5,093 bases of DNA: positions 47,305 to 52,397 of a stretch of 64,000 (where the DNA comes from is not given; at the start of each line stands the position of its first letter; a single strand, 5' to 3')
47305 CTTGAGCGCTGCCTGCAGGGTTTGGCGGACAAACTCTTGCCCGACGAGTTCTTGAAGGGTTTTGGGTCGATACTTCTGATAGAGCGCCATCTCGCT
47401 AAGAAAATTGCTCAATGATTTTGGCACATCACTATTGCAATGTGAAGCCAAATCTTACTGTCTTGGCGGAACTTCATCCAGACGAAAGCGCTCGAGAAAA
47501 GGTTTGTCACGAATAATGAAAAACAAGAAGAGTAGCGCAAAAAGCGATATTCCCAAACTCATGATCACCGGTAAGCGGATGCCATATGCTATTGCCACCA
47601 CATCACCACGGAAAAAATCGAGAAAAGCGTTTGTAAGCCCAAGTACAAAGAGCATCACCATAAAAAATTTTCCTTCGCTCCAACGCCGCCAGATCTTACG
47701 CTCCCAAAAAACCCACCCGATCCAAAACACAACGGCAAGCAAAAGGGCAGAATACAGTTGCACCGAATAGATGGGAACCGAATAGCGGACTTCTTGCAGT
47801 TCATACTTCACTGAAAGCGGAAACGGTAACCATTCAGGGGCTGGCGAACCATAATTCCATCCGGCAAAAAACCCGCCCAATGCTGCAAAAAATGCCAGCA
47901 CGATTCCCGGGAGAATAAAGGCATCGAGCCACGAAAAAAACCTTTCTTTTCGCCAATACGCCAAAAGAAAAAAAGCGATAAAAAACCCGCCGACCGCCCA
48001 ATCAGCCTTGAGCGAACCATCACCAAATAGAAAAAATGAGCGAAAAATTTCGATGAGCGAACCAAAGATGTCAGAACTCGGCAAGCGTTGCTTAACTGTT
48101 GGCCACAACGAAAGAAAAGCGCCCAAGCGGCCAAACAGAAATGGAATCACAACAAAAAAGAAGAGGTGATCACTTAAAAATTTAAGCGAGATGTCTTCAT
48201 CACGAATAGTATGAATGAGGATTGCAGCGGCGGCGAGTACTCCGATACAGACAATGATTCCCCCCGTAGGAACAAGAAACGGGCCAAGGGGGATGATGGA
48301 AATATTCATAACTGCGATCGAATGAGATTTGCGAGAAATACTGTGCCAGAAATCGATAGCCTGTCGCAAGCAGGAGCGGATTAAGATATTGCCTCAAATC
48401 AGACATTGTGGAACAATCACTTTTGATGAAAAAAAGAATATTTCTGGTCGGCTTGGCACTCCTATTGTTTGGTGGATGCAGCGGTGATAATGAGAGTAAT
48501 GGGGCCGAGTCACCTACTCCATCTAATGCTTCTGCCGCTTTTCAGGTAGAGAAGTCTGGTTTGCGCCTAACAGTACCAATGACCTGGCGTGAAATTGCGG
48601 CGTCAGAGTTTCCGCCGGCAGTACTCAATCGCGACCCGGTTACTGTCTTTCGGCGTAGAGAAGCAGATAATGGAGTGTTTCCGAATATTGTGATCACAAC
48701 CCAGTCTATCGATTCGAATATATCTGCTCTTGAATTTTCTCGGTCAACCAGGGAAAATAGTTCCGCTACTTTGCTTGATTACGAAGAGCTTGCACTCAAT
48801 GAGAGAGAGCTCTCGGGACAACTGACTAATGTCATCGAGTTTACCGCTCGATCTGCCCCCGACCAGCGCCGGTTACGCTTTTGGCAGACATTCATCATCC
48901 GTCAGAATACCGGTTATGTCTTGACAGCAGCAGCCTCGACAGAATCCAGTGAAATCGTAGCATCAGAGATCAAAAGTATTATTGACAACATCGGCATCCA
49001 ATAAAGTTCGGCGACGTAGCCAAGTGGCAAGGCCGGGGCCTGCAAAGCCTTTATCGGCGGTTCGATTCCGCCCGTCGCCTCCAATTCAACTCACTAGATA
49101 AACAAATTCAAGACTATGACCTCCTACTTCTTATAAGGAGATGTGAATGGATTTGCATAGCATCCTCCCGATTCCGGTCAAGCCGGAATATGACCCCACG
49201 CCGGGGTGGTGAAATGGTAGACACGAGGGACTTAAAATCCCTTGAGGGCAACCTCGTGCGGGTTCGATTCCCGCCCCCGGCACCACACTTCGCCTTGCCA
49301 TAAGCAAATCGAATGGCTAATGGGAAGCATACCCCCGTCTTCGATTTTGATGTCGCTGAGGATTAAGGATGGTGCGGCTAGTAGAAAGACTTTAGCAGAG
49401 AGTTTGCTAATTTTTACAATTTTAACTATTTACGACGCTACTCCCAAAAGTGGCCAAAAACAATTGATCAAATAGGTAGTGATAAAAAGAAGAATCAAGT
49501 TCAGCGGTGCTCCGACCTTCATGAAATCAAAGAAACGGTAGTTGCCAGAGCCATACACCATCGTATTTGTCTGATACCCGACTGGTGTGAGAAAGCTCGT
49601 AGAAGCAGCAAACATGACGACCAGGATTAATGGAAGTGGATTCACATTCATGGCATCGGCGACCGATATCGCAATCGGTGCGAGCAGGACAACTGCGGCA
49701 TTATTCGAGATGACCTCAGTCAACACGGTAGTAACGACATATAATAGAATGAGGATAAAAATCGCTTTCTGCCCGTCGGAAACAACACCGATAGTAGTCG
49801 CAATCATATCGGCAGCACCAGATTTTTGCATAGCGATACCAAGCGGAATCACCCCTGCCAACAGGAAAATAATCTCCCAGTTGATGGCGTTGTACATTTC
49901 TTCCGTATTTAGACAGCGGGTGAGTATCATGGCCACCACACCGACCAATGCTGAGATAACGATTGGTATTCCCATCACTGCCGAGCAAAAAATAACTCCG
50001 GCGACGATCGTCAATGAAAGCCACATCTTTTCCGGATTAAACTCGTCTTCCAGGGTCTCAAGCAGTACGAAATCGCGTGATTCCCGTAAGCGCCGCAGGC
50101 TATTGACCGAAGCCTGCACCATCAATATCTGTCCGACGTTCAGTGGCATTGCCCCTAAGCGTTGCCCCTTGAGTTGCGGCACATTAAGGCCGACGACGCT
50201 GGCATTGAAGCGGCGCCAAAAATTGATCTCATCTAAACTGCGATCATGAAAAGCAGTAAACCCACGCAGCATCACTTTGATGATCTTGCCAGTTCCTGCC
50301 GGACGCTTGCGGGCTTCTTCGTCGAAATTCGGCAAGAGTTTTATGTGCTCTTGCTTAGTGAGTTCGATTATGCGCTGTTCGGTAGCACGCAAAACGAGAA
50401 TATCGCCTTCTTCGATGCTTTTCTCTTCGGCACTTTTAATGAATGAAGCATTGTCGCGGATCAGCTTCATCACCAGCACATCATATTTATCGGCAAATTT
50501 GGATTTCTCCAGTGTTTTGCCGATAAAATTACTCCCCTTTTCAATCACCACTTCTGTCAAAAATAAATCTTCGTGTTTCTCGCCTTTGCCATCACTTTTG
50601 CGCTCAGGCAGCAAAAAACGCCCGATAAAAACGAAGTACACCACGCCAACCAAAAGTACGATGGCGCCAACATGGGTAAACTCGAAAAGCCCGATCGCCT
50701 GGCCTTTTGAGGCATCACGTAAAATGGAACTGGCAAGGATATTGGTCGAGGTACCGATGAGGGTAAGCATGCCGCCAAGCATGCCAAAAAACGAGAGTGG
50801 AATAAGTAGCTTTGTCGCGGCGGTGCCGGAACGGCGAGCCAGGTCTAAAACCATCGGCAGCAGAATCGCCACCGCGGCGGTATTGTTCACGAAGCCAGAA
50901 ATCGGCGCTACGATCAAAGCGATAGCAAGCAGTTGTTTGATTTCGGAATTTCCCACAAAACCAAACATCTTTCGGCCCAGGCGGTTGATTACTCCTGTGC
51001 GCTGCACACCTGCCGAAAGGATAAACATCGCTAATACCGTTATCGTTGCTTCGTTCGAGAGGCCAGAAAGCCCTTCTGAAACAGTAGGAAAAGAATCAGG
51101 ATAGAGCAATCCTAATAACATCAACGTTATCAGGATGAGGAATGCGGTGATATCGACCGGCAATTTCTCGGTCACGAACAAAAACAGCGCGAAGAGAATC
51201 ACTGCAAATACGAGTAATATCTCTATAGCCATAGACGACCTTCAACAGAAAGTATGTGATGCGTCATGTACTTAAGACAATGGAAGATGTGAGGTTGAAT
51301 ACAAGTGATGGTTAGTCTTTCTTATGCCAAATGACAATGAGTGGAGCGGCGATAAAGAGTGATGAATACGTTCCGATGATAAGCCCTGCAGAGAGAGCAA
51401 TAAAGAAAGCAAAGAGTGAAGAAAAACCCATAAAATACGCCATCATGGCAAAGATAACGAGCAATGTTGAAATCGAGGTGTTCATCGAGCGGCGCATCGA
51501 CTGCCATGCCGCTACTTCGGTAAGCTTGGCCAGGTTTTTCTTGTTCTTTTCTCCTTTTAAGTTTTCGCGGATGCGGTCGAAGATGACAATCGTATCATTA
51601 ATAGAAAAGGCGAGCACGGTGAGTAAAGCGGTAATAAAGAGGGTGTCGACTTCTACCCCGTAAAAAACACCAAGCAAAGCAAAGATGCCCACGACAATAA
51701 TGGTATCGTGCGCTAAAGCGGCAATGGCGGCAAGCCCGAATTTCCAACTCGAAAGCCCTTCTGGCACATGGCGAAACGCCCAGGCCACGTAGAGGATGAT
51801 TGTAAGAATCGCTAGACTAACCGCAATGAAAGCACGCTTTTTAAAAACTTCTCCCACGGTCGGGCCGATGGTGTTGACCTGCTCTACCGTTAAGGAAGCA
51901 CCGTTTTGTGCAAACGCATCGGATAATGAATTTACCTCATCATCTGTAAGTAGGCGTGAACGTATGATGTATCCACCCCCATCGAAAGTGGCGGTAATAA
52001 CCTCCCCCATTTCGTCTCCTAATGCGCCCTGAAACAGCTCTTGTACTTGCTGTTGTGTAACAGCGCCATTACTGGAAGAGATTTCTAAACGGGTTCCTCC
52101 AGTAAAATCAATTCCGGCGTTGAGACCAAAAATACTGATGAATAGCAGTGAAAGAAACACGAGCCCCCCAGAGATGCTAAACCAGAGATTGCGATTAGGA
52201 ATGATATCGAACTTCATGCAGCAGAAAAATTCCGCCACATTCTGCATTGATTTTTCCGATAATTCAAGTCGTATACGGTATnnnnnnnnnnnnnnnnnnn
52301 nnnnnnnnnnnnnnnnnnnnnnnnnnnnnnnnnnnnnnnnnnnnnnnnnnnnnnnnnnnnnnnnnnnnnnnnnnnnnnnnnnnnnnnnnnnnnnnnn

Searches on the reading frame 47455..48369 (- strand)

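Call 13: search_protein_families(library=pfam, proteins=[window:47455-48369:-], max_evalue=0.001)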
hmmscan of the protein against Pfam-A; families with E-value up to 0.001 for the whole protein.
window:47455-48369:- (304 aa): 1 family
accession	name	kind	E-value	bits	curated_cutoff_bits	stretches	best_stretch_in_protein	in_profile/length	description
PF01790.23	LGT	-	4.6e-14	52.8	24.9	1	26-283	4-239/240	Prolipoprotein diacylglyceryl transferase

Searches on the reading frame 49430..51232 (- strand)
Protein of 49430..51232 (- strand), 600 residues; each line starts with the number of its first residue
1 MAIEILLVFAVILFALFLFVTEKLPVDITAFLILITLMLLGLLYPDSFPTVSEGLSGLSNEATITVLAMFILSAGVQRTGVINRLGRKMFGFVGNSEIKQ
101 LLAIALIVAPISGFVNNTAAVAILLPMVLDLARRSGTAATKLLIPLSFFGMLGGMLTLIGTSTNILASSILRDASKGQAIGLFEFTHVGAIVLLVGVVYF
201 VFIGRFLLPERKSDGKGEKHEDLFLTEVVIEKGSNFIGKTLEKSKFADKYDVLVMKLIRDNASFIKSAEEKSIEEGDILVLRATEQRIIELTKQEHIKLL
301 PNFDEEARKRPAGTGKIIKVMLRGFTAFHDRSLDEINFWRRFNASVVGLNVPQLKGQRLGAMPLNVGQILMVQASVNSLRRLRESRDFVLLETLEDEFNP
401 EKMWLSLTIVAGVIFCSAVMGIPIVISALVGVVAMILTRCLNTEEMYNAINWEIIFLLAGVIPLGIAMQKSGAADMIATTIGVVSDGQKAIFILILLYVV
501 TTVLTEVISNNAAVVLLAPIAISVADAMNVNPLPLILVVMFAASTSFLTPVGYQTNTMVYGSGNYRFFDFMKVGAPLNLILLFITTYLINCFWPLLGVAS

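Call 8: search_protein_families(library=pfam, proteins=[window:49430-51232:-], max_evalue=0.01)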
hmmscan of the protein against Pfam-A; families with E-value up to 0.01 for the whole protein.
window:49430-51232:- (600 aa): 5 families
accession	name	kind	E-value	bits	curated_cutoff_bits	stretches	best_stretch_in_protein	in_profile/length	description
PF03600.22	CitMHS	-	1.2e-87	294.6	31.9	2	17-538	2-334/336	Citrate transporter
PF00939.25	Na_sulph_symp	-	3.6e-29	102.5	27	2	410-598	280-471/472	Sodium:sulfate symporter transmembrane region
PF02080.26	TrkA_C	-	6.4e-14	52.1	27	1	225-293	1-68/71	TrkA-C domain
PF06808.19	DctM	-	2.9e-07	30.1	23.8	1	438-558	253-378/413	Tripartite ATP-independent periplasmic transporter, DctM component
PF07158.17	MatC_N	-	0.0081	16.7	23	1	413-544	14-146/149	Dicarboxylate carrier protein MatC N-terminus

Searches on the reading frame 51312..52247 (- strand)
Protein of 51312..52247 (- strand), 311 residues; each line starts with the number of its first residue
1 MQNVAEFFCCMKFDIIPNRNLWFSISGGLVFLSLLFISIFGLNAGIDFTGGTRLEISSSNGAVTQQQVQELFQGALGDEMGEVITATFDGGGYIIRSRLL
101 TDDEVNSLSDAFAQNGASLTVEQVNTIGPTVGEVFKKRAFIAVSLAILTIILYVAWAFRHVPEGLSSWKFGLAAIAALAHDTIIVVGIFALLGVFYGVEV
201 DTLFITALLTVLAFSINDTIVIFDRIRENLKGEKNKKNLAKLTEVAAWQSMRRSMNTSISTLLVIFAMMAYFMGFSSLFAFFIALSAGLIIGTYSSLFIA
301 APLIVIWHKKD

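Call 8: search_protein_families(library=pfam, proteins=[window:51312-52247:-], max_evalue=0.01)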
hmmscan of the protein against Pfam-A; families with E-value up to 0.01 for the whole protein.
window:51312-52247:- (311 aa): 2 families
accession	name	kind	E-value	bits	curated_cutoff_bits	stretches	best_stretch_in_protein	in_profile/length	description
PF02355.23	SecD_SecF_C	-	1.6e-46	158.6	20.5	1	110-309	4-188/189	Protein export membrane protein SecD/SecF, C-terminal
PF07549.19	Sec_GG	-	3.3e-06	26.9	20.3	1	36-59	2-25/28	SecD/SecF GG Motif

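Call 74: search_protein_families(library=ncbifam, proteins=[window:51312-52217:-], max_evalue=0.01)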
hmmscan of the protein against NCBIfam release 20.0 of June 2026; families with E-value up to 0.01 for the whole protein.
window:51312-52217:- (301 aa): 22 families
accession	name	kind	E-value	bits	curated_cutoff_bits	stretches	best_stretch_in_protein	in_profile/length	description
TIGR00966.2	transloc_SecF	equivalog_domain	6.2e-76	255.5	160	1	3-297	1-279/279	protein translocase subunit SecF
NF009583.0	PRK13024.1-3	subfamily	7e-67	226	721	1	2-300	456-736/755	protein translocase subunit SecDF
NF009581.0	PRK13024.1-1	equivalog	2.2e-57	194.8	1058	1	2-300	448-732/752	protein translocase subunit SecDF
NF009585.0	PRK13024.1-5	equivalog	9.9e-55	186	1037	1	1-300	668-980/993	protein translocase subunit SecDF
NF009584.0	PRK13024.1-4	equivalog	6.2e-51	173.6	1171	1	2-300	450-734/759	protein translocase subunit SecDF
NF011315.0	PRK14726.1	equivalog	4e-42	144.3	1249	1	7-299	551-829/855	protein translocase subunit SecDF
NF009580.0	PRK13023.1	equivalog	3.9e-35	121.3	1153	1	24-297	492-750/775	protein translocase subunit SecDF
TIGR00916.1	2A0604s01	subfamily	1.7e-34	119.4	148.6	1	74-287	35-231/231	SecD/SecF family protein translocase subunit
NF009582.0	PRK13024.1-2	equivalog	4.1e-32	111.1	723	1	30-297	556-824/859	protein translocase subunit SecDF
NF009540.0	PRK12911.1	equivalog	3.1e-24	84.5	1878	1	121-300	1228-1397/1403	bifunctional preprotein translocase subunit SecD/SecF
NF046001.1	SecDF_plasm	equivalog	1.3e-16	59.9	500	1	20-293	557-842/878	protein translocase subunit SecDF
NF006353.0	PRK08578.1-1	subfamily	7.7e-14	51.8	282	1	17-287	13-260/281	preprotein translocase subunit SecF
NF006357.0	PRK08578.2-1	equivalog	7.3e-10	39.1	304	1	12-270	8-245/282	preprotein translocase subunit SecF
NF041305.1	SecF_Halo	equivalog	1.6e-09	37.6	420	1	31-281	44-267/289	protein translocase subunit SecF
NF006354.0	PRK08578.1-2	equivalog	1.8e-08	34.1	353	1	23-282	33-265/296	preprotein translocase subunit SecF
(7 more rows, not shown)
